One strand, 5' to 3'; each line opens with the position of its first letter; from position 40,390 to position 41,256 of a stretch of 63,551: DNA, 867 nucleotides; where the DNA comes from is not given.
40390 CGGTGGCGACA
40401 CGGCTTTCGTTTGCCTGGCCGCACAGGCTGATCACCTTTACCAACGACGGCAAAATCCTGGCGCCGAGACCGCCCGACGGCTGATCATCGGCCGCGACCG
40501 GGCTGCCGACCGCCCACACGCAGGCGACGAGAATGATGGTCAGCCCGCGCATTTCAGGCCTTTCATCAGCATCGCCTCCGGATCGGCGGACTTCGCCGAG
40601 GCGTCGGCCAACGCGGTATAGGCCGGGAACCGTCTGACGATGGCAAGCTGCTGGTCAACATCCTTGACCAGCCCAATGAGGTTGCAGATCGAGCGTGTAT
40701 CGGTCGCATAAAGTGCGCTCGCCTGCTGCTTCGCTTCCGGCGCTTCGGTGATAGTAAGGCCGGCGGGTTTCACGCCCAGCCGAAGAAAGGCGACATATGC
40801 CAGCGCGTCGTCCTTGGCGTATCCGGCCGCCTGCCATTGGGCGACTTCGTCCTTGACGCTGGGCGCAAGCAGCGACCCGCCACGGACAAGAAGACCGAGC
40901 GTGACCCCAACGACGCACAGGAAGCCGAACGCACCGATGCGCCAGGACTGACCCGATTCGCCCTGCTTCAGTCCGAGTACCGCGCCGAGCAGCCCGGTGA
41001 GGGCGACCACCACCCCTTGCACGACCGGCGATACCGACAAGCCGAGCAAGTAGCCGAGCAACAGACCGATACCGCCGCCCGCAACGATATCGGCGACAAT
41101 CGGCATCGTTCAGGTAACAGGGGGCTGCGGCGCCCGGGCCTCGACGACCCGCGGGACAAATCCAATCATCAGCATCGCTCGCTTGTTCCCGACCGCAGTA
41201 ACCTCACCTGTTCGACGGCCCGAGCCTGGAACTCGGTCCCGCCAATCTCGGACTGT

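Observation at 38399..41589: Uncharacterised three-gene module: small soluble protein, 3-TM protein and a secreted trypsin-like protease with a duplicated orphan C-terminal domain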

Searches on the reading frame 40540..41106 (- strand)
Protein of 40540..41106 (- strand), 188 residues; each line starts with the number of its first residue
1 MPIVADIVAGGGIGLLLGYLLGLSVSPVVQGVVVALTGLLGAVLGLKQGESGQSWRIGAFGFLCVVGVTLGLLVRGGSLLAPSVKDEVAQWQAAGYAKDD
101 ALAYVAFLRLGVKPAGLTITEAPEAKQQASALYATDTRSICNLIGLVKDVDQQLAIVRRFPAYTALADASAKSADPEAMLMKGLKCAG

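Call 3: search_protein_families(library=pfam, proteins=[window:40540-41106:-], max_evalue=1)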
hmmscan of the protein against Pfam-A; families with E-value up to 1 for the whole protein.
window:40540-41106:- (188 aa): 0 families

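Call 4: search_protein_families(library=ncbifam, proteins=[window:40540-41106:-], max_evalue=1)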
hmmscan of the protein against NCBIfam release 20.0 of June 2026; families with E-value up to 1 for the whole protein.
window:40540-41106:- (188 aa): 2 families
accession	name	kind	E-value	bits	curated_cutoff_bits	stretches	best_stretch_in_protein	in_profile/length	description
NF047635.1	CPBP_Sphingo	equivalog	0.0028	17.1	225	1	33-134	9-108/237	CPBP family intramembrane glutamic endopeptidase, BDIM_20840 family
NF058603.1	SCO2097_fam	equivalog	0.4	11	110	1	28-75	42-85/129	SCO2097 family morphological protein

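Call 6: search_protein_families(library=padloc, proteins=[window:40540-41106:-], max_evalue=1)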
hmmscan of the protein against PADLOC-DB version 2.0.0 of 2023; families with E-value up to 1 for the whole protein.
window:40540-41106:- (188 aa): 0 families

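Call 16: find_homologous_proteins(query=window:40540-41106:-, max_evalue=0.001)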
Query window:40540-41106:- (188 aa): 41 proteins with E <= 0.001 among 2227 candidates.
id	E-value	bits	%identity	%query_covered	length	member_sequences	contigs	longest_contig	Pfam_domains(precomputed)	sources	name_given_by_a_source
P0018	1.7e-103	362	91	100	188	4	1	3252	-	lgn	-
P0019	8.0e-93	327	81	100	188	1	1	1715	-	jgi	jgi:hypothetical protein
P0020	2.7e-71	257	68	81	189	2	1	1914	-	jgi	-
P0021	8.4e-67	242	59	81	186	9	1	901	-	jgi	jgi:hypothetical protein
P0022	3.0e-63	231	62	87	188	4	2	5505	-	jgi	jgi:hypothetical protein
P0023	1.1e-62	229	57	87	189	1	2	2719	-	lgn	-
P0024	2.2e-62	228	62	99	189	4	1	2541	-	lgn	-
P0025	7.9e-62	226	63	99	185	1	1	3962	-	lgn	-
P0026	4.7e-61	224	60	100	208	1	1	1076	-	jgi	jgi:hypothetical protein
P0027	2.7e-60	221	56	81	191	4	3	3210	-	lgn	-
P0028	5.5e-59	217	63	68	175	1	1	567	-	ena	-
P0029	2.5e-57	212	59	98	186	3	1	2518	-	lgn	-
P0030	1.6e-55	206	52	73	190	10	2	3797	-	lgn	-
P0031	1.9e-49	186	53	72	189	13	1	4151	-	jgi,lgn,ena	-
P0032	1.8e-48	183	48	88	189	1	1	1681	-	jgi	jgi:hypothetical protein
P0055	1.5e-19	89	42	72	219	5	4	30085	-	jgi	jgi:hypothetical protein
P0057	1.8e-13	69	30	88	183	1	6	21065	-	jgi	jgi:hypothetical protein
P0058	1.4e-6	46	35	56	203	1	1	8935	-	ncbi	-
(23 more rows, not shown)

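Call 33: find_encoding_contigs(protein=P0057, flank=5000, max_places=2)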
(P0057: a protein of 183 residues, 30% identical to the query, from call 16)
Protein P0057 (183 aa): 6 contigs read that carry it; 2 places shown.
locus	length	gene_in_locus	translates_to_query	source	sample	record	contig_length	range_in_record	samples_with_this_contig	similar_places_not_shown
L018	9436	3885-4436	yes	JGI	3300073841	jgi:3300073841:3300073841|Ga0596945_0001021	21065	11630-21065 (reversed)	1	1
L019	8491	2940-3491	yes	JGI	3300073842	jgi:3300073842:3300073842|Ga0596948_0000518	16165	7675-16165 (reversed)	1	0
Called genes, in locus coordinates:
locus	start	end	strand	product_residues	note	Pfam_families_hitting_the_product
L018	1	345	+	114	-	?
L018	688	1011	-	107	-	-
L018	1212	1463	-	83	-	-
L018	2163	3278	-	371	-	PF03435:Sacchrp_dh_NADP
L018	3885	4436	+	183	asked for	-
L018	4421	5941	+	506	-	PF13365:Trypsin_2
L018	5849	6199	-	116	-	-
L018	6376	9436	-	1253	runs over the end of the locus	PF06314:ADC (faint)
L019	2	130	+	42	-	?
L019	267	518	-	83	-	-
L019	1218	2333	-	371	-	PF03435:Sacchrp_dh_NADP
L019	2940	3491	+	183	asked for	-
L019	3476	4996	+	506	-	PF13365:Trypsin_2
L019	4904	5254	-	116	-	-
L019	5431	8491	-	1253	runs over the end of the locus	PF06314:ADC (faint)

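Call 34: find_encoding_contigs(protein=P0055, flank=5000, max_places=2)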
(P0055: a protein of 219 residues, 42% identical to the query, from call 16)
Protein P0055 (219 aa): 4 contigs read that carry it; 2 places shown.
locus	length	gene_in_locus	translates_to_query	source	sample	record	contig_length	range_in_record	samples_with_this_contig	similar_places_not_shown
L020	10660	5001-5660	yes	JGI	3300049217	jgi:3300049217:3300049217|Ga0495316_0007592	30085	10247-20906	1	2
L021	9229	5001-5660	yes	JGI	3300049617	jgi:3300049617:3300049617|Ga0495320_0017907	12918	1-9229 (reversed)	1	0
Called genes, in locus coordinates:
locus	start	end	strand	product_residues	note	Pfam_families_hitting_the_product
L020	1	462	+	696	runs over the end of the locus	PF02897:Peptidase_S9_N, PF00326:Peptidase_S9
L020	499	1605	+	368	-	PF00817:IMS, PF11798:IMS_HHH (weak), PF11799:IMS_C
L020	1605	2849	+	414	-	PF05559:DUF763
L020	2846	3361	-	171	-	-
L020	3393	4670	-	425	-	PF07690:MFS_1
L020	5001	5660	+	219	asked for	-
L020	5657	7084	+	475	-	PF13365:Trypsin_2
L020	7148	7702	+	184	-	PF13577:SnoaL_4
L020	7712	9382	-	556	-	PF22422:MGH1-like_GH, PF17389:Bac_rhamnosid6H (weak), PF01204:Trehalase, PF03200:Glyco_hydro_63 (weak)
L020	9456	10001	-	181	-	PF00174:Oxidored_molyb (weak)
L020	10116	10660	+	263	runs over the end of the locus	PF13489:Methyltransf_23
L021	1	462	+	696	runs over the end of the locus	PF02897:Peptidase_S9_N, PF00326:Peptidase_S9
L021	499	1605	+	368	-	PF00817:IMS, PF11798:IMS_HHH (weak), PF11799:IMS_C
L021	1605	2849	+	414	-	PF05559:DUF763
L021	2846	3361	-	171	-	-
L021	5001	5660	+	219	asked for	-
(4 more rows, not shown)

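Call 35: find_encoding_contigs(protein=P0058, flank=5000, max_places=2)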
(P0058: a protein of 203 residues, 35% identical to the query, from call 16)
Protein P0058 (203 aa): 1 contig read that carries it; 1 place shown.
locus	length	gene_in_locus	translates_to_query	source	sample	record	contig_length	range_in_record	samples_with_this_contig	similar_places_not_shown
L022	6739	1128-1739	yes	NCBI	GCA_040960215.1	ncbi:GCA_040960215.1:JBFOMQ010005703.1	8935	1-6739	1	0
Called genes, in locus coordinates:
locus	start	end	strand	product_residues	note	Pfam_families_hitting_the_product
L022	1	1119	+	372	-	?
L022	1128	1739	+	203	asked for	-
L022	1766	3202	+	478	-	PF13365:Trypsin_2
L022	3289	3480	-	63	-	-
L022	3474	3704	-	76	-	PF07969:Amidohydro_3 (weak)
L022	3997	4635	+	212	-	-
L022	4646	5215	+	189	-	-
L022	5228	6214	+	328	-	PF10463:Peptidase_U49, PF01435:Peptidase_M48 (faint)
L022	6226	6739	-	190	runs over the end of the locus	-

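Call 44: search_solved_structures(query=A3, max_evalue=10)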
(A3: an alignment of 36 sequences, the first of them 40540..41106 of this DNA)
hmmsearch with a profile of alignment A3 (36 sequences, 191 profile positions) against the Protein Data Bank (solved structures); distinct sequences matched with E-value up to 10: 1.
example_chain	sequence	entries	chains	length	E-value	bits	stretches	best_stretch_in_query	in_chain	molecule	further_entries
1t3j_A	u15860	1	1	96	0.96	12.6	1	110-186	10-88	mitofusin 1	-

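Call 45: search_protein_families(library=pfam, alignment_id=A3, max_evalue=1)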
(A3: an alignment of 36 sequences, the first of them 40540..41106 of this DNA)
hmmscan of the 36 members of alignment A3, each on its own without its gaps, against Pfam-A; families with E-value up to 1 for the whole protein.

A. member 1, window:40540-41106:- (188 aa): 0 families

B. families by the number of members that match (of 36 scanned): 22 families
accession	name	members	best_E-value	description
PF13663.11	DUF4148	3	0.034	Domain of unknown function (DUF4148)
PF19315.5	MC_hydratase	2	0.014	Mesaconyl-CoA hydratase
PF13488.11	Gly-zipper_Omp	2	0.03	Glycine zipper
PF09991.14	DUF2232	2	0.067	Predicted membrane protein (DUF2232)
PF16938.10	Phage_holin_Dp1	2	0.12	Putative phage holin Dp-1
PF09990.14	DUF2231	1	0.0011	Predicted membrane protein (DUF2231)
PF15755.10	DUF4689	1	0.013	Domain of unknown function (DUF4689)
PF11368.13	DUF3169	1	0.017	Protein of unknown function (DUF3169)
PF05390.16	Kre9_KNH1_C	1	0.019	Yeast cell wall synthesis protein KRE9/KNH1 C-terminal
PF13436.11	Gly-zipper_OmpA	1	0.021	Glycine-zipper domain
PF10911.13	T7-like_Y65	1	0.043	Bacteriophage T7-like gene 6.5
PF19814.4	DUF6297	1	0.055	Family of unknown function (DUF6297)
PF13886.12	TM7S3_TM198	1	0.061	TM7S3/TM198-like domain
PF00689.26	Cation_ATPase_C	1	0.062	Cation transporting ATPase, C-terminus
PF13441.11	Gly-zipper_YMGG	1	0.099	YMGG-like Gly-zipper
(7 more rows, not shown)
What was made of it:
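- Faint Gly-zipper family hits appear in some A homologues (call 45).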

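Call 55: predict_structure(alignment_id=A3)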
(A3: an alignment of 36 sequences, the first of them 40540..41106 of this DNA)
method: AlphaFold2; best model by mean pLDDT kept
length: 188 residues; sequences in the alignment: 36
mean_pLDDT: 77.8   pTM: 0.40
mean pLDDT of the five models: 77.8, 77.5, 75.3, 71.5, 70.4
residues with pLDDT >= 90: 25; 70-90: 119; 50-70: 34; < 50: 10
segments of 3 or more residues with pLDDT < 50: 124-132
pLDDT, mean of each block of 10 residues (from residue 1): 73 85 78 80 67 75 87 74 83 85 84 64 46 61 88 91 88 92 78
secondary structure, 60 per line:
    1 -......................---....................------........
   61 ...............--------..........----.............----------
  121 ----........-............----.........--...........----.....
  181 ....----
elements in order: H2-23 H27-46 H53-75 H84-93 H98-110 H125-132 H134-145 H150-158 H161-171 H176-184
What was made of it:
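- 40540..41106 (-): Gene A: 188-aa inner-membrane partner. It has three glycine-rich TM helices (aa 2-23, 27-46, 53-75), two conserved short helices (aa 84-110; invariant W91, G95, P114), a disordered loop (aa ~111-133) and a small helical bundle (aa 134-184) with invariant C141 and C186. AF2 model pLDDT 78 (call 55).
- Checked: Three helices at aa 2-23, 27-46 and 53-75 appear in the AF2 model of the 188-aa protein (call 55).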

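Call 57: fold_search(model_id=the predicted structure, library=pdb)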
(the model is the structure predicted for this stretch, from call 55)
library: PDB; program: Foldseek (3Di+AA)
matches with E <= 10: 12; with E <= 0.001: 0
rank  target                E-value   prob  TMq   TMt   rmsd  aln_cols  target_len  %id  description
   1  8wdb_C                3.2e+00  0.08  0.22  0.17  23.1       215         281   12  Cryo-EM structure of the ATP-bound DppABCD complex (released 2024-09-18)
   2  8bcv_L                4.2e+00  0.63  0.27  0.31   4.5       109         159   20  Photosystem I assembly intermediate of Avena sativa (released 2023-11-01)
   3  8j6z_L                5.1e+00  0.57  0.28  0.32   4.6       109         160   16  Cryo-EM structure of the Arabidopsis thaliana photosystem I(PSI-LHCII-ST2) (released 2023-11-15)
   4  7dr0_L                5.9e+00  0.60  0.29  0.39   3.7        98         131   19  Structure of Wild-type PSI monomer1 from Cyanophora paradoxa (released 2022-02-16)
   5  9grx_l                6.4e+00  0.57  0.29  0.33   3.6       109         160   18  NDH-PSI-LHCI supercomplex from S. oleracea (released 2025-02-12)
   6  9brd_a                6.8e+00  0.03  0.16  0.05  19.8       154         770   16  Synaptic Vesicle V-ATPase with synaptophysin and SidK, State 3 (released 2024-06-26)
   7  9lut_L                7.4e+00  0.51  0.29  0.40   3.7        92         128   18  PSI-LHCI supercomplex binding with 4 Lhcas from M. polymorpha (released 2026-02-18)
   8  3wyf_F                7.4e+00  0.06  0.21  0.06  17.8       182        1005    9  Crystal structure of Xpo1p-Yrb2p-Gsp1p-GTP complex (released 2014-11-12)
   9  8j7a_L                7.8e+00  0.44  0.29  0.33   3.8       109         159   16  Coordinates of Cryo-EM structure of the Arabidopsis thaliana PSI in state 1 (PSI-ST1) (released 2023-11-15)
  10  5oy0_0                8.1e+00  0.25  0.31  0.36   5.2       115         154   20  Structure of synechocystis photosystem I trimer at 2.5A resolution (released 2018-02-21)
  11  5h7c_A                9.4e+00  0.03  0.19  0.11  17.2       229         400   13  Crystal structure of a repeat protein with two Protein A-DHR14 repeat modules (released 2017-06-28)
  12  6pam_E                9.8e+00  0.04  0.24  0.09  21.4       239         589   13  Structure of a bacterial Atm1-family ABC transporter with MgADP bound (released 2020-06-24)
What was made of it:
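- Tried and rejected: The fold search of the A model gave nothing (best E 3.2, call 57).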
